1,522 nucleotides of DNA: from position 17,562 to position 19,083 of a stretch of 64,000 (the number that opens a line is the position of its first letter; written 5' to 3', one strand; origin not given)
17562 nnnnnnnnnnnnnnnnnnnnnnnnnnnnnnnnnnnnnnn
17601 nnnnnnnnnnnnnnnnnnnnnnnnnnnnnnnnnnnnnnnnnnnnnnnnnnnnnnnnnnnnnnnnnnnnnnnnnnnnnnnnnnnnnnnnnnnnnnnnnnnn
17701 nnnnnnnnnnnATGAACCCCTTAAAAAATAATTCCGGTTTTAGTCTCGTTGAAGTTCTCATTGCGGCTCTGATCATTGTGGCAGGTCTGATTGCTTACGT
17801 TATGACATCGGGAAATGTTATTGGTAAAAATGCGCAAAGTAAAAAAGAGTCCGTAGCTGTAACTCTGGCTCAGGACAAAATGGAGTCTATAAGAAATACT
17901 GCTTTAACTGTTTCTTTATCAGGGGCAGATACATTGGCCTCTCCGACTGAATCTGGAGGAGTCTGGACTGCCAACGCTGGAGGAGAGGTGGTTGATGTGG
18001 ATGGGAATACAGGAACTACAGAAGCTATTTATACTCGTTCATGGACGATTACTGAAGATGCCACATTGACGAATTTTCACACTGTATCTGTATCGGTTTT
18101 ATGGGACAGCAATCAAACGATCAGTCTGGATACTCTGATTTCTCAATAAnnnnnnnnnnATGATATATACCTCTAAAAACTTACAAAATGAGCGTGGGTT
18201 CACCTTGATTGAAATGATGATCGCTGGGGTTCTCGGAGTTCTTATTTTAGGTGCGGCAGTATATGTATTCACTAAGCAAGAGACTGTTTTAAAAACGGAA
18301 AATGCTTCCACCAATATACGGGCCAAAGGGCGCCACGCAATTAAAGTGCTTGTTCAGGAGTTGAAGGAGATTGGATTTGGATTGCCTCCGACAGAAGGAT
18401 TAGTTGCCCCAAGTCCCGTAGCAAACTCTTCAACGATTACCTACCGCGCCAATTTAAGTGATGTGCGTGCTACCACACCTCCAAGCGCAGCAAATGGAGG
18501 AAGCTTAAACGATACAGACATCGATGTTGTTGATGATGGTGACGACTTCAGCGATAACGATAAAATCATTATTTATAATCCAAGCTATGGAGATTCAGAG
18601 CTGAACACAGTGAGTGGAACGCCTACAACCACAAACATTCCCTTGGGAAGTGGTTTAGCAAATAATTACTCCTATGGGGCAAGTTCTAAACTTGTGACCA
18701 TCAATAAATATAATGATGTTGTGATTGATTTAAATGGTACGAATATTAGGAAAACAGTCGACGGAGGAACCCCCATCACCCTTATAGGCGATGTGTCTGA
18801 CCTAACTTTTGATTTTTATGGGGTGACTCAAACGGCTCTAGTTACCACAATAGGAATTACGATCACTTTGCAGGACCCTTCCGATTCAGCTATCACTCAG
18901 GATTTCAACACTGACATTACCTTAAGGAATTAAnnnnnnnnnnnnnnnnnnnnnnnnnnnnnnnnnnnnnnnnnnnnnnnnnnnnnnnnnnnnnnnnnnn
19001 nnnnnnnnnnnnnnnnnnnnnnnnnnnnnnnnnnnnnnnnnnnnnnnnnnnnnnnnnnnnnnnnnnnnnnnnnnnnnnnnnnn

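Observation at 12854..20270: Orphan 7-gene minor-pilin (pseudopilin) cluster organised as two modules, with no major pilin, PilY1 or assembly machinery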

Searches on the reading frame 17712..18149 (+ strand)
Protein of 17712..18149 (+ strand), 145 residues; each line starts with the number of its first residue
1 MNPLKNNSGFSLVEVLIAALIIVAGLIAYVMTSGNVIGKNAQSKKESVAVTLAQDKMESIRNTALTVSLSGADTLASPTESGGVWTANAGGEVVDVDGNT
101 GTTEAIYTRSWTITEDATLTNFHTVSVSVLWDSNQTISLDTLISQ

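Call 3: search_protein_families(library=pfam, proteins=[window:17712-18149:+], max_evalue=1)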
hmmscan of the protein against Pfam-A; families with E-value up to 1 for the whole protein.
window:17712-18149:+ (145 aa): 1 family
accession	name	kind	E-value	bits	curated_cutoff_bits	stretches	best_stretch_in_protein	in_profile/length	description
PF07963.17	N_methyl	-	2.5e-05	24.1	21.2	1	5-27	2-24/27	Prokaryotic N-terminal methylation motif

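Call 4: search_protein_families(library=ncbifam, proteins=[window:17712-18149:+], max_evalue=1)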
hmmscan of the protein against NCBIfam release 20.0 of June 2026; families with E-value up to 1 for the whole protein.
window:17712-18149:+ (145 aa): 12 families
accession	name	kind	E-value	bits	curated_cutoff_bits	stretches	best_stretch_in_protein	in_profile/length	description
TIGR02523.1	type_IV_pilV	equivalog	4.5e-09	36.9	52.2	1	8-74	2-68/139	type IV pilus modification protein PilV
NF041013.1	T4P_ComGE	equivalog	2.4e-05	24.3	49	1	5-59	1-55/83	competence type IV pilus minor pilin ComGE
TIGR02532.1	IV_pilin_GFxxxE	domain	0.0022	17.8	16.3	1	8-26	2-20/24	prepilin-type N-terminal cleavage/methylation domain-containing protein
TIGR01707.1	gspI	equivalog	0.007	16.9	44.35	1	9-61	1-53/101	type II secretion system minor pseudopilin GspI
NF006453.0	PRK08808.1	equivalog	0.0071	15.4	295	1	6-37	5-38/211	type II secretion system protein J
NF047827.1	T3SSXpsH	equivalog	0.011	15.6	160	1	9-60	2-54/145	type II secretion system protein XpsH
NF007660.0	PRK10332.1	equivalog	0.012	16.2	86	1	2-38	3-42/107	prepilin-type N-terminal cleavage/methylation domain-containing protein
TIGR04408.1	LptG_lptG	equivalog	0.069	11.8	240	1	8-55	90-137/351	LPS export ABC transporter permease LptG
TIGR01708.2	typeII_sec_gspH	equivalog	0.075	13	80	1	8-60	2-55/169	type II secretion system minor pseudopilin GspH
TIGR01710.1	typeII_sec_gspG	equivalog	0.084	12.9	88.85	1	8-53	1-43/134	type II secretion system major pseudopilin GspG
NF041002.1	pilin_ComGF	equivalog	0.098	12.9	80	1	8-47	2-44/139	competence type IV pilus minor pilin ComGF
NF052642.1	amidase_SagB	exception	0.14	11.3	425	1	4-63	4-63/282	peptidoglycan release complex glucosaminidase SagB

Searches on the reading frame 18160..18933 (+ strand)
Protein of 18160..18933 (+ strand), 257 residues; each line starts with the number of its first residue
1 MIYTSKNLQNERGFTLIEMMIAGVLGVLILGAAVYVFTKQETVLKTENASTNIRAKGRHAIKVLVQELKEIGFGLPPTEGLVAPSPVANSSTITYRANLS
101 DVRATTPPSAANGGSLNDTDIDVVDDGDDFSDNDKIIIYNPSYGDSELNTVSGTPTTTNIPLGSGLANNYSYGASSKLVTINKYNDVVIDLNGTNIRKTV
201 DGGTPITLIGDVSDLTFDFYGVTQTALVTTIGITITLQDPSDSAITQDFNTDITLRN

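Call 3: search_protein_families(library=pfam, proteins=[window:18160-18933:+], max_evalue=1)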
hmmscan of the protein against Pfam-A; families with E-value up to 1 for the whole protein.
window:18160-18933:+ (257 aa): 2 families
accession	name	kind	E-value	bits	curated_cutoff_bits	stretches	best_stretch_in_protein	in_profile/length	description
PF07963.17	N_methyl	-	3.1e-05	23.8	21.2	1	10-33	3-26/27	Prokaryotic N-terminal methylation motif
PF15980.10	ComGF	-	0.07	13.9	27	1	174-218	37-82/100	Putative Competence protein ComGF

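Call 4: search_protein_families(library=ncbifam, proteins=[window:18160-18933:+], max_evalue=1)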
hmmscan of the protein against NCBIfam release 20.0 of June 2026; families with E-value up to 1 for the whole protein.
window:18160-18933:+ (257 aa): 11 families
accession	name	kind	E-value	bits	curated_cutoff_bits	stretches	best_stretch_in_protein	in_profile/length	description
NF041002.1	pilin_ComGF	equivalog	0.00085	19.6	80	1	11-37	1-25/139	competence type IV pilus minor pilin ComGF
TIGR01708.2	typeII_sec_gspH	equivalog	0.0014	18.6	80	1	11-42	1-34/169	type II secretion system minor pseudopilin GspH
NF007800.0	PRK10506.1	equivalog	0.0018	18.1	158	1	6-54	3-51/163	prepilin peptidase-dependent protein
NF041775.1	typeIV_PilA_Myxo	equivalog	0.0019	18.2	400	1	10-55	9-54/214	type IV pilin protein PilA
NF007848.0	PRK10557.1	equivalog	0.0035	16.7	120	1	9-73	8-72/192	prepilin peptidase-dependent protein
NF038304.1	EPS_HpsC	equivalog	0.0043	16.7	200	1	4-31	13-40/318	hormogonium polysaccharide secretion pseudopilin HpsC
TIGR02532.1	IV_pilin_GFxxxE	domain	0.0062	16.3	16.3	1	12-33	2-23/24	prepilin-type N-terminal cleavage/methylation domain-containing protein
NF007660.0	PRK10332.1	equivalog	0.01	16.3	86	1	5-34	2-31/107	prepilin-type N-terminal cleavage/methylation domain-containing protein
NF040982.1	ComGD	equivalog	0.026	14.9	70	1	11-42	1-32/139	competence type IV pilus minor pilin ComGD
NF040999.1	pilin_ComGC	equivalog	0.027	14.7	75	1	12-48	2-39/84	competence type IV pilus major pilin ComGC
NF041013.1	T4P_ComGE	equivalog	0.1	12.7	49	1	10-39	2-31/83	competence type IV pilus minor pilin ComGE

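Call 107: search_solved_structures(query=A9, max_evalue=1)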
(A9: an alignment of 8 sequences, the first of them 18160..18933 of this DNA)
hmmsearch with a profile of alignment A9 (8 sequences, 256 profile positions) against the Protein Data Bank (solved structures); distinct sequences matched with E-value up to 1: 6.
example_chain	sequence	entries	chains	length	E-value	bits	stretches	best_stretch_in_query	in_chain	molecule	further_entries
9egp_A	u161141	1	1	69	0.007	18.9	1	6-41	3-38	Geopilin domain 1 protein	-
7tgg_A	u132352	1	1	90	0.015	17.8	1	5-44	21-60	Geopilin domain 1 protein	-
8tj2_C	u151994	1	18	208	0.18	14.3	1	14-55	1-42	Type IV major pilin protein PilA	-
6c6l_N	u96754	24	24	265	0.41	13.1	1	80-153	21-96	V0 assembly protein 1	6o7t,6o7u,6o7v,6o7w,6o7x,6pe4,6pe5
3ihq_B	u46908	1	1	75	0.68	12.4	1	37-80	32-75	DNA-directed RNA polymerase subunit alpha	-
1z3e_B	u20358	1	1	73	0.69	12.4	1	37-80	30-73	DNA-directed RNA polymerase alpha chain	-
